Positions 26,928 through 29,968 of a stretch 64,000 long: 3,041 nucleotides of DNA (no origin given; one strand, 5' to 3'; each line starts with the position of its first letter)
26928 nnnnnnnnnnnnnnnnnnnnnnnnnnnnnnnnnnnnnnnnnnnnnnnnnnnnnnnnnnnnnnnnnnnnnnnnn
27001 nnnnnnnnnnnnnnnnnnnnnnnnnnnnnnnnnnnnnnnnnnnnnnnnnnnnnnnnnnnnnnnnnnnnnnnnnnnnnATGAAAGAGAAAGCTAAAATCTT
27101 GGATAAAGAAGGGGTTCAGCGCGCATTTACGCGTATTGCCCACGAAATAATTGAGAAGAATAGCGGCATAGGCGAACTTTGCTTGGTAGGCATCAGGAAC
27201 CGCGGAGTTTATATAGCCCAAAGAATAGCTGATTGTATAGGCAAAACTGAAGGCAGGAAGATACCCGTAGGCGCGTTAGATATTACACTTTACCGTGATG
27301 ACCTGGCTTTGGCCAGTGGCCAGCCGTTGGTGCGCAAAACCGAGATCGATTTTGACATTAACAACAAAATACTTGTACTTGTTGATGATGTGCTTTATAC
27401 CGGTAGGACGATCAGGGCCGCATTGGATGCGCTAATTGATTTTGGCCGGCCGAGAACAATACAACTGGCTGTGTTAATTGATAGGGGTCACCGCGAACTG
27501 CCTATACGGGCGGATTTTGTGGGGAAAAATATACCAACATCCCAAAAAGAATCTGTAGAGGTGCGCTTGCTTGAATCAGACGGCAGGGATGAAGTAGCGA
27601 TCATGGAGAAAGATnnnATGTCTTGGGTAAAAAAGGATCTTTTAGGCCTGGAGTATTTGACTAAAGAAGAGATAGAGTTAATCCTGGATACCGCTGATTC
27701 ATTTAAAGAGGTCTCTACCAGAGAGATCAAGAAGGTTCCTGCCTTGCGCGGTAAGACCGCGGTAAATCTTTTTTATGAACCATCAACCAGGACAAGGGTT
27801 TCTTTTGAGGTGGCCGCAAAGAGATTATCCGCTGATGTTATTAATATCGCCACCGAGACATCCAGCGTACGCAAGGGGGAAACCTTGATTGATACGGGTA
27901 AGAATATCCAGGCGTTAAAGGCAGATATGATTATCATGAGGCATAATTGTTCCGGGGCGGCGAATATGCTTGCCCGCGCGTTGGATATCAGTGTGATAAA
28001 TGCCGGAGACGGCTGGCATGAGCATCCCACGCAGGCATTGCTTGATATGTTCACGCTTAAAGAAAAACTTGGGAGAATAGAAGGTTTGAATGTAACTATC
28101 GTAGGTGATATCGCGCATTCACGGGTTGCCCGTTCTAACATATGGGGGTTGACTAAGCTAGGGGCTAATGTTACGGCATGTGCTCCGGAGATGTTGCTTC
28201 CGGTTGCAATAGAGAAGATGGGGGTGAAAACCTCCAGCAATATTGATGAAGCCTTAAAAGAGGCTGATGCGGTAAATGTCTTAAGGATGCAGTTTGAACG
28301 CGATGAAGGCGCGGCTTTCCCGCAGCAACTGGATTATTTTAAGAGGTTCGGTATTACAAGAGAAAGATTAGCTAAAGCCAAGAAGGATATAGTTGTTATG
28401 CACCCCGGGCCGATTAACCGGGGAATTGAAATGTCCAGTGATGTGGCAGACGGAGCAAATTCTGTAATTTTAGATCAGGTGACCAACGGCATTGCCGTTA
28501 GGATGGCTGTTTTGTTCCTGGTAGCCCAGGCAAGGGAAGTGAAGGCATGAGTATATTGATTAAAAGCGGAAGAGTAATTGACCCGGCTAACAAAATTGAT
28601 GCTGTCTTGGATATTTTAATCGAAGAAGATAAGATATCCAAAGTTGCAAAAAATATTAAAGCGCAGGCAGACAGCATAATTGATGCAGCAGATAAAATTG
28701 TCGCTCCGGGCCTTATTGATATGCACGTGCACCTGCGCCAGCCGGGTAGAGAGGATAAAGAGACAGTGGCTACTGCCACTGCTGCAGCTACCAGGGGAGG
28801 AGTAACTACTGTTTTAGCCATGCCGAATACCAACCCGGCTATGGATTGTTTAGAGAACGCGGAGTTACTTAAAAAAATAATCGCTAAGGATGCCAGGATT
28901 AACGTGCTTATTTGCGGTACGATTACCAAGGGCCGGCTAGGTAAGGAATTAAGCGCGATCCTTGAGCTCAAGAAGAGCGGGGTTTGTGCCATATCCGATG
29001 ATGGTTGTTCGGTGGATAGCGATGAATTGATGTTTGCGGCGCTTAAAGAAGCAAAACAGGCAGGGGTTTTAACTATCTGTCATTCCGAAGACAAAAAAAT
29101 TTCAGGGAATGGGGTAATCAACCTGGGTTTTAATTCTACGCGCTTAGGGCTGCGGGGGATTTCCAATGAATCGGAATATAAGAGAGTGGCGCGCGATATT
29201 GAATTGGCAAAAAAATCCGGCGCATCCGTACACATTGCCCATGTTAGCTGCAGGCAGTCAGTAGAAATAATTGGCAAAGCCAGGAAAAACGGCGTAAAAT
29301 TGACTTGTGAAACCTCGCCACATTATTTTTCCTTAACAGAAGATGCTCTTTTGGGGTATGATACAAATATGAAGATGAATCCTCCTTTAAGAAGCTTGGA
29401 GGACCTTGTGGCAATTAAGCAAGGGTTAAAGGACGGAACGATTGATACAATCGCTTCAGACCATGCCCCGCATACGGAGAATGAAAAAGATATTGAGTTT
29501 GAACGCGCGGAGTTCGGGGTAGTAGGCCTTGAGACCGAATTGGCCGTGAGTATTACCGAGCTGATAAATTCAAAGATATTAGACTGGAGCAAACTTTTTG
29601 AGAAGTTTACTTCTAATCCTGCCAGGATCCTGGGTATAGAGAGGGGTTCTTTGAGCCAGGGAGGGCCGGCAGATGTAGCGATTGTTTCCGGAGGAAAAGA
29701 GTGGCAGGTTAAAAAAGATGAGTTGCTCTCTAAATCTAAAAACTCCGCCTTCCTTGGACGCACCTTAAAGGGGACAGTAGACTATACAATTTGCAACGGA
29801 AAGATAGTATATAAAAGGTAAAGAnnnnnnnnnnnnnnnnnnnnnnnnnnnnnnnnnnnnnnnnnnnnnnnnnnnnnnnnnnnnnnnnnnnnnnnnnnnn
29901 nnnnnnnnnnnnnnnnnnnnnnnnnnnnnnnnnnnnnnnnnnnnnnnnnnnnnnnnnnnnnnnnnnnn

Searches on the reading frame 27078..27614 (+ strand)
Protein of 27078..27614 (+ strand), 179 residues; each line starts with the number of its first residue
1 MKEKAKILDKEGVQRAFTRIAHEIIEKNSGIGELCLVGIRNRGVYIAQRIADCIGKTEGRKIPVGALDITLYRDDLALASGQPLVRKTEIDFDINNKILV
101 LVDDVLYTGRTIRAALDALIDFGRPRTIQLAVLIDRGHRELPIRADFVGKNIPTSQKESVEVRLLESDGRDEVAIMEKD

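Call 9: search_protein_families(library=pfam, proteins=[window:27078-27614:+], max_evalue=0.001)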
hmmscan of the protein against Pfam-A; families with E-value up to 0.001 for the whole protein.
window:27078-27614:+ (179 aa): 1 family
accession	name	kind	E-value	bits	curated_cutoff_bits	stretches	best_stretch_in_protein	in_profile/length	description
PF00156.33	Pribosyltran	-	2.4e-22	79.4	26.3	1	7-165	5-156/158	Phosphoribosyl transferase domain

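Call 51: search_protein_families(library=ncbifam, proteins=[window:27078-27614:+], max_evalue=0.00001)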
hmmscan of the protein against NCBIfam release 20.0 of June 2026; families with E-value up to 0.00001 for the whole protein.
window:27078-27614:+ (179 aa): 7 families
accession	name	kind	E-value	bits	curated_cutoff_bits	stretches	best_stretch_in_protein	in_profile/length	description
NF003549.0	PRK05205.1-5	equivalog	6.6e-77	257.1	138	1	2-178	3-181/182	bifunctional pyr operon transcriptional regulator/uracil phosphoribosyltransferase PyrR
NF003547.0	PRK05205.1-3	equivalog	2.9e-71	239.3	230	1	3-178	12-191/194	bifunctional pyr operon transcriptional regulator/uracil phosphoribosyltransferase PyrR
NF003548.0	PRK05205.1-4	equivalog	2.9e-70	235.6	218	1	4-178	3-172/173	bifunctional pyr operon transcriptional regulator/uracil phosphoribosyltransferase PyrR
NF003546.0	PRK05205.1-2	equivalog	9.8e-63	211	268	1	6-175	5-174/175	bifunctional pyr operon transcriptional regulator/uracil phosphoribosyltransferase PyrR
NF003545.0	PRK05205.1-1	equivalog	2.5e-43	147.5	140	1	18-163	15-156/171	bifunctional pyr operon transcriptional regulator/uracil phosphoribosyltransferase PyrR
NF006605.0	PRK09162.1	equivalog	5.4e-11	42.2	181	1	3-153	13-156/183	hypoxanthine-guanine phosphoribosyltransferase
TIGR01203.1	HGPRTase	equivalog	2.9e-10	40.2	150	1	8-153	3-142/167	hypoxanthine phosphoribosyltransferase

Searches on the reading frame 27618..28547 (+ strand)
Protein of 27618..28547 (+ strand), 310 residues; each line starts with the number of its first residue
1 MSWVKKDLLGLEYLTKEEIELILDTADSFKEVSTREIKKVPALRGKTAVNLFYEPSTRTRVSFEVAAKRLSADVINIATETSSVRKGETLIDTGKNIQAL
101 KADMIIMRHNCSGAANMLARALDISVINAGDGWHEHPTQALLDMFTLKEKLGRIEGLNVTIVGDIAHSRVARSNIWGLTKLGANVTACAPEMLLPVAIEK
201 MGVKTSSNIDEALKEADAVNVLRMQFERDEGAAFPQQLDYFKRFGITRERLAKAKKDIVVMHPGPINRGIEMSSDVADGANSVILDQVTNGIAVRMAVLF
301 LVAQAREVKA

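Call 9: search_protein_families(library=pfam, proteins=[window:27618-28547:+], max_evalue=0.001)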
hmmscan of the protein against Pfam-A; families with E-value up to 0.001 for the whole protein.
window:27618-28547:+ (310 aa): 2 families
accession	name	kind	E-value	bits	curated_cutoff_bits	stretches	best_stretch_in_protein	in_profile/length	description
PF02729.26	OTCace_N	-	2e-46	158.2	29.9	1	6-149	1-148/148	Aspartate/ornithine carbamoyltransferase, carbamoyl-P binding domain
PF00185.30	OTCace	-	1.8e-28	100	29.4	1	155-301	1-156/157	Aspartate/ornithine carbamoyltransferase, Asp/Orn binding domain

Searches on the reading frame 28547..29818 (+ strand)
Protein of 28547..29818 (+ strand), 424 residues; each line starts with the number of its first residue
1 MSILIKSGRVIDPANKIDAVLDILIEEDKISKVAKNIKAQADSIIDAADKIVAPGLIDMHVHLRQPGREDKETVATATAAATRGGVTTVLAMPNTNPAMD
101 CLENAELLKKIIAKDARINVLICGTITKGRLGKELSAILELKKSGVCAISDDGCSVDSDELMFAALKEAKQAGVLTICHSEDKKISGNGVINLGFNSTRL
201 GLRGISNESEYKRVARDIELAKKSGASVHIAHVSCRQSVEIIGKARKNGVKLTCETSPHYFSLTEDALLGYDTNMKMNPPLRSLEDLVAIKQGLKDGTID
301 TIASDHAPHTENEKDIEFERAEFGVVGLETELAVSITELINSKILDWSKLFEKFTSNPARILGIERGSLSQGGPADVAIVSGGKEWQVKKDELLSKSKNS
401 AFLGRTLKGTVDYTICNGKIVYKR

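Call 9: search_protein_families(library=pfam, proteins=[window:28547-29818:+], max_evalue=0.001)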
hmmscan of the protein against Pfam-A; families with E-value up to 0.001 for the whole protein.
window:28547-29818:+ (424 aa): 3 families
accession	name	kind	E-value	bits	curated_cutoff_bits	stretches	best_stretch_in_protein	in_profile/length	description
PF01979.26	Amidohydro_1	-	5.2e-28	98.7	25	1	51-421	1-345/345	Amidohydrolase family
PF07969.17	Amidohydro_3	-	1.6e-14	54.7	29.7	2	343-422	405-472/472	Amidohydrolase family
PF12890.13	DHOase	-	3.2e-13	50.4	21.2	1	50-237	2-141/142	Dihydro-orotase-like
